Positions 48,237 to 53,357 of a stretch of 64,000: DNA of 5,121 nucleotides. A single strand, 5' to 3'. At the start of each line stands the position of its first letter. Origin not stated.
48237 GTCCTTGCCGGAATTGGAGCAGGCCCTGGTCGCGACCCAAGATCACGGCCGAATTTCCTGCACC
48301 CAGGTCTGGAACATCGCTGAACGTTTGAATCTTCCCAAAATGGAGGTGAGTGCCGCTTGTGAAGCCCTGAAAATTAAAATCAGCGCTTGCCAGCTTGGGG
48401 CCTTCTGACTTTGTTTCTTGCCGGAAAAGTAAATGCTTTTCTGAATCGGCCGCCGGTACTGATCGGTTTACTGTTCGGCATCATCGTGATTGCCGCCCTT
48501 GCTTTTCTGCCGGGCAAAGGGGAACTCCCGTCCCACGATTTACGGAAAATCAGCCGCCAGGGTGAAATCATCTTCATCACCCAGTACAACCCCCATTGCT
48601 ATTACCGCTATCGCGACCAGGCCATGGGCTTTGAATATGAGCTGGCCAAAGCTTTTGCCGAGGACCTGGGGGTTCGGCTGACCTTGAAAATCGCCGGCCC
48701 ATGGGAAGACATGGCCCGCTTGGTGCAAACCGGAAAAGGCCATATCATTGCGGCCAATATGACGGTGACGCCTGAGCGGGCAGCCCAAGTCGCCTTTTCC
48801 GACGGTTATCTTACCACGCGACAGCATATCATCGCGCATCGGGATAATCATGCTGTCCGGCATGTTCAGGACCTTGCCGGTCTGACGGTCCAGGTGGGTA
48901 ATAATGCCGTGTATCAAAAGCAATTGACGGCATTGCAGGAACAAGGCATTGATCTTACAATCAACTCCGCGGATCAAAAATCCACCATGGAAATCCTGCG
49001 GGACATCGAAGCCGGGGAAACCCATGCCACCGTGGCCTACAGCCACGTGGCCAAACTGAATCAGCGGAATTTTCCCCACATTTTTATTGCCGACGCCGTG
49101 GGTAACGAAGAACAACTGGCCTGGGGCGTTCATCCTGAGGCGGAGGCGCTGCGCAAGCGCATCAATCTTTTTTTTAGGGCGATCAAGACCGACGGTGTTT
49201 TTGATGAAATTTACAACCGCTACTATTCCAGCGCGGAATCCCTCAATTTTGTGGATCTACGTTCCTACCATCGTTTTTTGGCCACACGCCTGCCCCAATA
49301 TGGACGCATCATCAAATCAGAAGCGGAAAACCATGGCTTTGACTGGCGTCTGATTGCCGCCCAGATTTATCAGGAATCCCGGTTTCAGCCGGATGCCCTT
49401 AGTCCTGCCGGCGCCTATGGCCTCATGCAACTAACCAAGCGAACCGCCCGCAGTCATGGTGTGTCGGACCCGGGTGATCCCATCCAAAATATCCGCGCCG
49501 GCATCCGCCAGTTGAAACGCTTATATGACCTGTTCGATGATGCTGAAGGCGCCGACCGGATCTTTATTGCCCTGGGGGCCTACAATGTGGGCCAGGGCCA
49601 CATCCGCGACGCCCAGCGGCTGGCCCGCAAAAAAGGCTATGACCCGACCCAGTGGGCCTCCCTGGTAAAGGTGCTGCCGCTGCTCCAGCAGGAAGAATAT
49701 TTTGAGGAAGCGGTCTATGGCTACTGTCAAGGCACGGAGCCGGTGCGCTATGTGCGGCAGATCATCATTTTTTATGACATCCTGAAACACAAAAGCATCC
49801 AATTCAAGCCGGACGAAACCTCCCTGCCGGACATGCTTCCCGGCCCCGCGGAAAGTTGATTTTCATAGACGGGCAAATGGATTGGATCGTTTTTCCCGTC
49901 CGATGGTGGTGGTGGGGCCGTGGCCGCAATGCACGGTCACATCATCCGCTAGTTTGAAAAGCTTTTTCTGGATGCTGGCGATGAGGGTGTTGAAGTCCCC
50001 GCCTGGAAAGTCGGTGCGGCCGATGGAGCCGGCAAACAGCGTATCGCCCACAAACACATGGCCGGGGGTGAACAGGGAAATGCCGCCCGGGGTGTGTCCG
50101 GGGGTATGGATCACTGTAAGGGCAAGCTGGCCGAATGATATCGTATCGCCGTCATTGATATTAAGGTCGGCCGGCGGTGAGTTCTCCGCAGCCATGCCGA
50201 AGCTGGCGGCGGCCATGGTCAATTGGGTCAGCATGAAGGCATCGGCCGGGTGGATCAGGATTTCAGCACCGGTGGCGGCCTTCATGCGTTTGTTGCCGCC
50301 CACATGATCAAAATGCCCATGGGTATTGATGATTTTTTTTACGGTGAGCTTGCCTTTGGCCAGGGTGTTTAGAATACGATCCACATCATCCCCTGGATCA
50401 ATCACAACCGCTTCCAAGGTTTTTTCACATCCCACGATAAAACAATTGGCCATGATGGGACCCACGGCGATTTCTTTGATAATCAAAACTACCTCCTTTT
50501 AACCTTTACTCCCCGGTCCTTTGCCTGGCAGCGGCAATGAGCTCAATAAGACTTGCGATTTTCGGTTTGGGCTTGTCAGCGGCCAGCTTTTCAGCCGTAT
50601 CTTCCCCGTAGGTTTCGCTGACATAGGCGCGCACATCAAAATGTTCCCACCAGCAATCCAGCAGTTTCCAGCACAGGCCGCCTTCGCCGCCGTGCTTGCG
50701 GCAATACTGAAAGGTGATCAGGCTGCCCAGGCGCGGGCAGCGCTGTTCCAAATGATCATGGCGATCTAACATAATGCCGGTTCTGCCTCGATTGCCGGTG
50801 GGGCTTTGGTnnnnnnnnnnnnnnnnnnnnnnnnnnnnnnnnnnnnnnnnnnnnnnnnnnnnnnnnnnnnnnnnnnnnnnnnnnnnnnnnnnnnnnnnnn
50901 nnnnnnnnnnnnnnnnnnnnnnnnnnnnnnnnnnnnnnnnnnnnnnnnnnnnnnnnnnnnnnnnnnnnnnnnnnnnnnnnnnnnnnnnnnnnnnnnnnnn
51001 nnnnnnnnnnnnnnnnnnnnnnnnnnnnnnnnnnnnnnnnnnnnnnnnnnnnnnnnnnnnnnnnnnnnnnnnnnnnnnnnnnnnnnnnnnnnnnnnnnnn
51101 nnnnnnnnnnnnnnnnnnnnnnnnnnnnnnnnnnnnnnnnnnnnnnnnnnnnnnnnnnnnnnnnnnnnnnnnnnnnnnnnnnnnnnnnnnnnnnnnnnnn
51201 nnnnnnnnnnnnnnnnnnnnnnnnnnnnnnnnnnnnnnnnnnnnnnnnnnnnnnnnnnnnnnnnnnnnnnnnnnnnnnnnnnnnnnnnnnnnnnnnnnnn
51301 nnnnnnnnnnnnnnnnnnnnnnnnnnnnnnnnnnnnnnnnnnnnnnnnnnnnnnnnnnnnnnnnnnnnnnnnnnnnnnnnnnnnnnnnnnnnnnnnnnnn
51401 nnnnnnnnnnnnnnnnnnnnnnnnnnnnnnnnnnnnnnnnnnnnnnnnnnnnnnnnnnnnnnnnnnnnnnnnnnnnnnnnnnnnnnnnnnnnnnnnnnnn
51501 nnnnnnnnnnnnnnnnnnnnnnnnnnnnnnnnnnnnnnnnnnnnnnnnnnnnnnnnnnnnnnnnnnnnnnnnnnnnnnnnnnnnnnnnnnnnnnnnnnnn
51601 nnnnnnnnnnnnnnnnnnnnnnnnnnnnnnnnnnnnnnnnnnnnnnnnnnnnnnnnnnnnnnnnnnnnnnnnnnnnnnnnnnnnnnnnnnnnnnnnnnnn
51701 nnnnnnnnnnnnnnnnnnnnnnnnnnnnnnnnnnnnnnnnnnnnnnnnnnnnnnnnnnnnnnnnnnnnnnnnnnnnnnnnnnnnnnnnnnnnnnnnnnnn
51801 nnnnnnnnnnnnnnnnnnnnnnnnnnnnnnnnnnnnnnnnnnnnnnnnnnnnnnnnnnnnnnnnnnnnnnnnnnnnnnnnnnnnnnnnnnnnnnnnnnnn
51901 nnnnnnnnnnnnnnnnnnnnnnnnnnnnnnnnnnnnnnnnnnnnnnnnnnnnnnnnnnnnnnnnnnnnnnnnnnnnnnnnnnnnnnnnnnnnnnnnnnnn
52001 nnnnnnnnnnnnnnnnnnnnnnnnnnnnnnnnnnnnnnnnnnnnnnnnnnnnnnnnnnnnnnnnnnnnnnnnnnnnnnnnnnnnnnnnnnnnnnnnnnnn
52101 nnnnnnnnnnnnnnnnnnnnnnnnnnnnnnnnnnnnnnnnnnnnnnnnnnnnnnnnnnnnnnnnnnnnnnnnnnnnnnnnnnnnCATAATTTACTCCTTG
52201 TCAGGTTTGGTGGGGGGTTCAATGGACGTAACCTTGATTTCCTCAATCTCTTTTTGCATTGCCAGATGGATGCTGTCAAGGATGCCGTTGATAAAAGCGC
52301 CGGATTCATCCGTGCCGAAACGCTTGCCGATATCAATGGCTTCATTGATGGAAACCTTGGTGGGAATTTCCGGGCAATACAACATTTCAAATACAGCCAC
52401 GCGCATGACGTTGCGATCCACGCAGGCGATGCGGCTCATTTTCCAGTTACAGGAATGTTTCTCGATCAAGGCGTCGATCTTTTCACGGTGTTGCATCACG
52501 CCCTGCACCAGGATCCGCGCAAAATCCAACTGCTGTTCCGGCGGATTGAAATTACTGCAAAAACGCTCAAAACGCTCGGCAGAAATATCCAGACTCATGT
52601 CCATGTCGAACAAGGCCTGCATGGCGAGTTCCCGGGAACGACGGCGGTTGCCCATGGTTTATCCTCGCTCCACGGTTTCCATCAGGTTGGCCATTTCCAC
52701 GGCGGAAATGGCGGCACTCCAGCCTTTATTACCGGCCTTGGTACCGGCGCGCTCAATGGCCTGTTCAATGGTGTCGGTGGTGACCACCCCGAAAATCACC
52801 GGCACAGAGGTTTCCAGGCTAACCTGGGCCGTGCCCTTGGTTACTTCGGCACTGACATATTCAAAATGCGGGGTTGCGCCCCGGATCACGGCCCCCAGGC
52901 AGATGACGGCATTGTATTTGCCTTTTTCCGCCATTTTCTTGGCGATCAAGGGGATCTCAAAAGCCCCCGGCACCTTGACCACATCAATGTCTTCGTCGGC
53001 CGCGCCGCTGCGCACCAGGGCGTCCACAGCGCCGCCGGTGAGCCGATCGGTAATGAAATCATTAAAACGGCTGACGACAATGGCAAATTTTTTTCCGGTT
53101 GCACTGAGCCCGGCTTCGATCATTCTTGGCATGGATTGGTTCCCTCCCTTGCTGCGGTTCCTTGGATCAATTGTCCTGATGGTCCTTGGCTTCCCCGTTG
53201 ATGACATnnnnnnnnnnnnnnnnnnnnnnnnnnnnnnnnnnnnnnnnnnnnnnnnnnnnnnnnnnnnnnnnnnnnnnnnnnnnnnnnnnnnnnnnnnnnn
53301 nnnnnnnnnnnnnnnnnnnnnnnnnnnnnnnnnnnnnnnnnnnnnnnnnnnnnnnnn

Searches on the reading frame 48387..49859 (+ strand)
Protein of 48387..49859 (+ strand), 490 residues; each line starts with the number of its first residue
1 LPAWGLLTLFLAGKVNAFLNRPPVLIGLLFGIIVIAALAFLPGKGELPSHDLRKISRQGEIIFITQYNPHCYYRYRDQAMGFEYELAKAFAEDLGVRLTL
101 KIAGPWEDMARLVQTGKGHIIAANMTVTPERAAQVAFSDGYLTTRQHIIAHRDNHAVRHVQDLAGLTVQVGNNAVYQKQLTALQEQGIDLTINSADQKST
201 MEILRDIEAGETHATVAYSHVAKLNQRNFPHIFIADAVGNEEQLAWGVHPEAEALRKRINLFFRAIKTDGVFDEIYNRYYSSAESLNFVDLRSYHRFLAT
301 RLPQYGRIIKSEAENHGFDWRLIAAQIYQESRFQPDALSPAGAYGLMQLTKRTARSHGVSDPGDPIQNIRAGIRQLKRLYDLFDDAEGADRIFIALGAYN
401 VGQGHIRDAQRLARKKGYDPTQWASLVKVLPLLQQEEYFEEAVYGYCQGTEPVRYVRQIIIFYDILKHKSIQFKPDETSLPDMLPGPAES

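Call 24: search_protein_families(library=pfam, proteins=[window:48387-49859:+], max_evalue=0.00001)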
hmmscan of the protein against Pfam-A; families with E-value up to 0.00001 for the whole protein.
window:48387-49859:+ (490 aa): 2 families
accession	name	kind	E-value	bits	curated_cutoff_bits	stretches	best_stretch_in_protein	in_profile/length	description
PF00497.25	SBP_bac_3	-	6e-26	91.2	26.4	1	64-281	6-131/132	Bacterial extracellular solute-binding proteins, family 3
PF01464.25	SLT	-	1.3e-24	86.4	21.3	1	309-418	3-113/117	Transglycosylase SLT domain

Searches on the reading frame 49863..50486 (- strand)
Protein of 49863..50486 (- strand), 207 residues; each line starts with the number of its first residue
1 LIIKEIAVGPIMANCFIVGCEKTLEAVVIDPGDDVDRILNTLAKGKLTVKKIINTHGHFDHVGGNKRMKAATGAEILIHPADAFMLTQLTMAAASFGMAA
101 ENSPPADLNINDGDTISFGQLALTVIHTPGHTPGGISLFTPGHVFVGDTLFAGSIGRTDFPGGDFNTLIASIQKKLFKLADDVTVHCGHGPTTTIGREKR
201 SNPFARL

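Call 24: search_protein_families(library=pfam, proteins=[window:49863-50486:-], max_evalue=0.00001)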
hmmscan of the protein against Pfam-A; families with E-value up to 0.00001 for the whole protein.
window:49863-50486:- (207 aa): 1 family
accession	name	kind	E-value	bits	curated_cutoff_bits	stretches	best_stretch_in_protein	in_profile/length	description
PF00753.33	Lactamase_B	-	8.3e-34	117.7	22.7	1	9-189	2-196/196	Metallo-beta-lactamase superfamily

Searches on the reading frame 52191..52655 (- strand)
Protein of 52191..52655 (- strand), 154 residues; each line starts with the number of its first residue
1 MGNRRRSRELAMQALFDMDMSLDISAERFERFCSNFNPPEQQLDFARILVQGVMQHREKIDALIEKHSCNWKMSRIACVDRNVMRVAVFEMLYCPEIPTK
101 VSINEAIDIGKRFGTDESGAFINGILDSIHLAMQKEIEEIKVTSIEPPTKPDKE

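Call 87: search_protein_families(library=pfam, proteins=[window:52191-52655:-], max_evalue=0.0001)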
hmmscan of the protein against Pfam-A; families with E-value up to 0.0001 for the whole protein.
window:52191-52655:- (154 aa): 1 family
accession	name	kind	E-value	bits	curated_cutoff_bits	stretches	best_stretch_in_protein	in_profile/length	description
PF01029.23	NusB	-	9.2e-37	126.8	23.1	1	6-129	2-131/133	NusB family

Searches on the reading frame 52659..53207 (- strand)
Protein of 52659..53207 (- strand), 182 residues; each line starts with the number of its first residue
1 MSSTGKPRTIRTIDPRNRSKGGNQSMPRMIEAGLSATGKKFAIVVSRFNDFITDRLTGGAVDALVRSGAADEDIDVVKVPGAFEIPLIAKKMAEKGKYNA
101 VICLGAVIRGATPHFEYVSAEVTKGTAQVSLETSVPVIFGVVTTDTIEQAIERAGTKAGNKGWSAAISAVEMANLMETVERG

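Call 87: search_protein_families(library=pfam, proteins=[window:52659-53207:-], max_evalue=0.0001)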
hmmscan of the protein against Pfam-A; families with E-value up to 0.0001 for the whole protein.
window:52659-53207:- (182 aa): 1 family
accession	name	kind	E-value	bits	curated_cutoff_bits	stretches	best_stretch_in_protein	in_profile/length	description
PF00885.24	DMRL_synthase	-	2e-61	206.4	26.7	1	39-176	2-138/139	6,7-dimethyl-8-ribityllumazine synthase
